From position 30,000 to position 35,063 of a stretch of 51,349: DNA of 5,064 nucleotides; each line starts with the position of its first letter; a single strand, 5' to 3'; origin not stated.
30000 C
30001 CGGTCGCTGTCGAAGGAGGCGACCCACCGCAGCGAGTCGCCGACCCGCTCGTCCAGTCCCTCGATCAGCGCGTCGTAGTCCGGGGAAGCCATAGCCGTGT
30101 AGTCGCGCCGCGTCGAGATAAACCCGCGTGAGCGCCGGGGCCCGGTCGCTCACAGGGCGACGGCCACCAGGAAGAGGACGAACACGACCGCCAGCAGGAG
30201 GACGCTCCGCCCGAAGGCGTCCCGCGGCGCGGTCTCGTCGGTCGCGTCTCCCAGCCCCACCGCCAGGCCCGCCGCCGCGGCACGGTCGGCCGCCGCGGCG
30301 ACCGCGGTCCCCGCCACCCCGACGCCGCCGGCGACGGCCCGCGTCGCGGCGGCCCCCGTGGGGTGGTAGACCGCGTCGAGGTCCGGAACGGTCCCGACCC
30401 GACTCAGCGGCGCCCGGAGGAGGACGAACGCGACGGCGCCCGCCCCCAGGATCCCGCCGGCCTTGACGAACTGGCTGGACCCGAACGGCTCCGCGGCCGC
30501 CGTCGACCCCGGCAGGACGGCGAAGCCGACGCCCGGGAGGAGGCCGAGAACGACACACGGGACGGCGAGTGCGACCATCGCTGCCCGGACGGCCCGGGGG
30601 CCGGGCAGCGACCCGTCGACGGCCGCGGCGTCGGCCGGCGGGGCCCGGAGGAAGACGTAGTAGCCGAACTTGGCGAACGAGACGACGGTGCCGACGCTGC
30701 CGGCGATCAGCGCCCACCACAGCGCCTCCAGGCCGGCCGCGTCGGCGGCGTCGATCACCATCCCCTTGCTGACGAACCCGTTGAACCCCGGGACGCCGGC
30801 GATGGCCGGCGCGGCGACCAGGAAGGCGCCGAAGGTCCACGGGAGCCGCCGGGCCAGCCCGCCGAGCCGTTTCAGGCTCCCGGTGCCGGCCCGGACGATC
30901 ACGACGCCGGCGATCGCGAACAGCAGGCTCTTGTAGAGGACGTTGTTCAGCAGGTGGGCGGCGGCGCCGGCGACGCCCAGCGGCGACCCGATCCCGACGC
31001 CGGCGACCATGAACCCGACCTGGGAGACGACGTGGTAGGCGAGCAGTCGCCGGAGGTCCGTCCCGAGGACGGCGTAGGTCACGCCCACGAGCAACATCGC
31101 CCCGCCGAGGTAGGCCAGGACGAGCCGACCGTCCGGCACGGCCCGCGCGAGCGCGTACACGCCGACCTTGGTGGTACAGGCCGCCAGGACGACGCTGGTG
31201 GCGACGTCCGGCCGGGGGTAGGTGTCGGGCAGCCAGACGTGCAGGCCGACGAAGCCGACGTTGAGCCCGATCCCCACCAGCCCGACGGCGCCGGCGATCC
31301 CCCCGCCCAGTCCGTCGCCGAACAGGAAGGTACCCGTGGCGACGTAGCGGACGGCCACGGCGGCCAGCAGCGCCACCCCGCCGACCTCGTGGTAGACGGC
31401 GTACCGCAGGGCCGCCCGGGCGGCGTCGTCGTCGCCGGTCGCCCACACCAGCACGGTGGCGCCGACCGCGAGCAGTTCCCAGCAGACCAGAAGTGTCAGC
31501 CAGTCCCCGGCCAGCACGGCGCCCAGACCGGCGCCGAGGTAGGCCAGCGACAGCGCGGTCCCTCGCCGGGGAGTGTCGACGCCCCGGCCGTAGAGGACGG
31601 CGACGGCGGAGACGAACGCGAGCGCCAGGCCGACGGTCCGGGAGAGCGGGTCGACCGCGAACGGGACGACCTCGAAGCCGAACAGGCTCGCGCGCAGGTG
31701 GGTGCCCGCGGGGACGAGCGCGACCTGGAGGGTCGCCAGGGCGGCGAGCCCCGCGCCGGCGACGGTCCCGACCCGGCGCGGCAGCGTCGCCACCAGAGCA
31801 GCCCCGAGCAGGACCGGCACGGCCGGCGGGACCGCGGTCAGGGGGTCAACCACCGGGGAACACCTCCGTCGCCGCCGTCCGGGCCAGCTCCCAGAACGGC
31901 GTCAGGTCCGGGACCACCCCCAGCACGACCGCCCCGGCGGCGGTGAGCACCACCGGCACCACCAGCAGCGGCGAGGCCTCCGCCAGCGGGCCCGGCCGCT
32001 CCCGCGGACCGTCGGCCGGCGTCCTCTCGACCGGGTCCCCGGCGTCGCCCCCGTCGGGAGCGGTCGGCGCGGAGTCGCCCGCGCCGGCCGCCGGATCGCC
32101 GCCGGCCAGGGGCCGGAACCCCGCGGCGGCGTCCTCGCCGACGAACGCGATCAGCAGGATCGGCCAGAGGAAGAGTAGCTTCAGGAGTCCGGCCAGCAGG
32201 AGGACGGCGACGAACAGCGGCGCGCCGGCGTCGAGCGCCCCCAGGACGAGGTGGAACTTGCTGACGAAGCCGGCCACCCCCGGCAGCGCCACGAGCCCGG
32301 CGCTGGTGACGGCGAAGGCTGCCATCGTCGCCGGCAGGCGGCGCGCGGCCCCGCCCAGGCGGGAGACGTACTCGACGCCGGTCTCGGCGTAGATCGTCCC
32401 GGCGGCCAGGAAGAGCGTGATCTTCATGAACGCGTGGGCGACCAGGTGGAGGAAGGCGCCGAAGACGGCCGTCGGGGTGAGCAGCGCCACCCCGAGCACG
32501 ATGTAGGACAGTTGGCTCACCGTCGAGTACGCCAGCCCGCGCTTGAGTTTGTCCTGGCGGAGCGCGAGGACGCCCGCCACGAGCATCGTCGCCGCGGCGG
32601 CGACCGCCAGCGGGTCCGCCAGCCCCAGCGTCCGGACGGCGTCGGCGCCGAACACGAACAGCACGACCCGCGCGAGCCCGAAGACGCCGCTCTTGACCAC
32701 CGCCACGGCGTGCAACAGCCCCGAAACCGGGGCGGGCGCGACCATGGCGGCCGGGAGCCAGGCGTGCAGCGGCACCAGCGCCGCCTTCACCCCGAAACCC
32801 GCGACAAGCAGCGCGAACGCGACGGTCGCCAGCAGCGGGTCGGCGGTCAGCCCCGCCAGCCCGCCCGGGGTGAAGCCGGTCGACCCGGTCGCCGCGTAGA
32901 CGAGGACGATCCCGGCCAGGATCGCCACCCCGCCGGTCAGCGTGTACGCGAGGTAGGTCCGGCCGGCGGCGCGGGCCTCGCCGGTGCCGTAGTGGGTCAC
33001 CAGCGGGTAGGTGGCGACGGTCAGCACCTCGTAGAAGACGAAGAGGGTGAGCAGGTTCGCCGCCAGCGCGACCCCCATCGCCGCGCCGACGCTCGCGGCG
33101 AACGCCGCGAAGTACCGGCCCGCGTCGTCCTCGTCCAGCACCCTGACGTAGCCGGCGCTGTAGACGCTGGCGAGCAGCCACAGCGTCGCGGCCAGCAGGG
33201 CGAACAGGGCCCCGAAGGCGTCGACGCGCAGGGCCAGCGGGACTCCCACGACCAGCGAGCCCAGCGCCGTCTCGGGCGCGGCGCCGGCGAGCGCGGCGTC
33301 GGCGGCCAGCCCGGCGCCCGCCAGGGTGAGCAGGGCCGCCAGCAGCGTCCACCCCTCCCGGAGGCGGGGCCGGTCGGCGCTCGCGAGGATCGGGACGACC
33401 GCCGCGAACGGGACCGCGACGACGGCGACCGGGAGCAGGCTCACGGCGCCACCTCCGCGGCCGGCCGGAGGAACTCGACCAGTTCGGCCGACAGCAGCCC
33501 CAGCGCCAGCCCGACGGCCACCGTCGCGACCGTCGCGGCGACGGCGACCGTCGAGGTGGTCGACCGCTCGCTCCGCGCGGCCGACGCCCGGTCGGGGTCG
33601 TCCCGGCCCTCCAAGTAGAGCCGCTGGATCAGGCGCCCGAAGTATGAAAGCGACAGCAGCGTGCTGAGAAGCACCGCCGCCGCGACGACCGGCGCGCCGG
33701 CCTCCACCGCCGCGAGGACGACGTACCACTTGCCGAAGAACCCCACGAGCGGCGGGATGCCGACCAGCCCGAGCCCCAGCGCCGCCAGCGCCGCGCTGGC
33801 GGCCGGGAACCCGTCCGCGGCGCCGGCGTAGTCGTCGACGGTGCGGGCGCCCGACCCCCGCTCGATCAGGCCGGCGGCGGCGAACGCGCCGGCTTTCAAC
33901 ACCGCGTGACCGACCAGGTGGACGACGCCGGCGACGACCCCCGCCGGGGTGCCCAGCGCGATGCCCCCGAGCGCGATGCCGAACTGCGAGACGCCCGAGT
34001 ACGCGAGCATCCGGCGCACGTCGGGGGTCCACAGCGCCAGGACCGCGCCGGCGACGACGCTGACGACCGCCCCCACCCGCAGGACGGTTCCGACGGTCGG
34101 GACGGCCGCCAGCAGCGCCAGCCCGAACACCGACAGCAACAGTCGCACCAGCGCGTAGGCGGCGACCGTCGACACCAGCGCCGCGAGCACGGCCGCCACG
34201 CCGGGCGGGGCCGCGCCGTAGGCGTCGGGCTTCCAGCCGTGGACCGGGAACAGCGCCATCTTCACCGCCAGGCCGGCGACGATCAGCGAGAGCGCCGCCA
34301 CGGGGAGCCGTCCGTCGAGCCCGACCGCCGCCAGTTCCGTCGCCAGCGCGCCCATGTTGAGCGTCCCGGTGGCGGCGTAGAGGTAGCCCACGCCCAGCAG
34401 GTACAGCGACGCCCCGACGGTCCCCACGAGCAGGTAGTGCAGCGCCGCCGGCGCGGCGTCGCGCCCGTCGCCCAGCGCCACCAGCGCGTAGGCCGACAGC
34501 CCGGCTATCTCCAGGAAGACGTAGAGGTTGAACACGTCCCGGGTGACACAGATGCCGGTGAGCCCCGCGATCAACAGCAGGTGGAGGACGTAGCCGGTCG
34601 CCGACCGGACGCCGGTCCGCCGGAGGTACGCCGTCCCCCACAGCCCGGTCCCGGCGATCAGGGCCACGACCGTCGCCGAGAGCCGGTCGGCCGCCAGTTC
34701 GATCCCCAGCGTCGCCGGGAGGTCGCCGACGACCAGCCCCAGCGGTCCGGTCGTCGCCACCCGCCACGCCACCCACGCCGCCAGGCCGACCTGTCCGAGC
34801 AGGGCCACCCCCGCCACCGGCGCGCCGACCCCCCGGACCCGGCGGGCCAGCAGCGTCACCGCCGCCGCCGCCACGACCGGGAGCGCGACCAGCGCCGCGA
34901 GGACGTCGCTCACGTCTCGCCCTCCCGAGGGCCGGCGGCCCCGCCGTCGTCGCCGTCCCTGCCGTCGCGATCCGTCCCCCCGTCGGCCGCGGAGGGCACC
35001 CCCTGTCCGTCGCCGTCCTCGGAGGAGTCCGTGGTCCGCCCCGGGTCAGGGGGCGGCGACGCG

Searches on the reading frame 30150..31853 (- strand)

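Call 59: search_protein_families(library=pfam, proteins=[window:30150-31853:-], max_evalue=0.001)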
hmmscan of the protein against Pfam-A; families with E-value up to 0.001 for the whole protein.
window:30150-31853:- (567 aa): 1 family
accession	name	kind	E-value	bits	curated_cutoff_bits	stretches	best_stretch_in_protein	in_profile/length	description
PF00361.26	Proton_antipo_M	-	2.1e-38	132.7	21.5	1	115-389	1-291/294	NADH:quinone oxidoreductase/Mrp antiporter, TM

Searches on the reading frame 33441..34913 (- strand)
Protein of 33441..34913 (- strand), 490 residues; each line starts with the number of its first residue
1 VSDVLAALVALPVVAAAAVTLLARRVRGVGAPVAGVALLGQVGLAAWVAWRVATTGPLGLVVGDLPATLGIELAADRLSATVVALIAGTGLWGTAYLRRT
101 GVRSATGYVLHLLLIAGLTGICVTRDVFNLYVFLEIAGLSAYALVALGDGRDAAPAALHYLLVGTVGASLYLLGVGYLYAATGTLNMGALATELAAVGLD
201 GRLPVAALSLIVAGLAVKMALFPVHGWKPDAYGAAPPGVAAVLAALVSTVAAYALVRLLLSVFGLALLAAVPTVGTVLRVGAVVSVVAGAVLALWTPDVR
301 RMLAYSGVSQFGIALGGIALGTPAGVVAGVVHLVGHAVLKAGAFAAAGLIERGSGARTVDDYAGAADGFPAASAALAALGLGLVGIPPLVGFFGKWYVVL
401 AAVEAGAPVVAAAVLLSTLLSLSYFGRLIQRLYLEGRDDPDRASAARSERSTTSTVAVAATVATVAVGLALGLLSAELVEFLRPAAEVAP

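Call 59: search_protein_families(library=pfam, proteins=[window:33441-34913:-], max_evalue=0.001)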
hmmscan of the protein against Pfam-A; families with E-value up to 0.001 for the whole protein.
window:33441-34913:- (490 aa): 1 family
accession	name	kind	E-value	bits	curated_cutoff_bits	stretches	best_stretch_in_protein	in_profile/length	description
PF00361.26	Proton_antipo_M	-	6.3e-53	180.3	21.5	1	126-420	3-293/294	NADH:quinone oxidoreductase/Mrp antiporter, TM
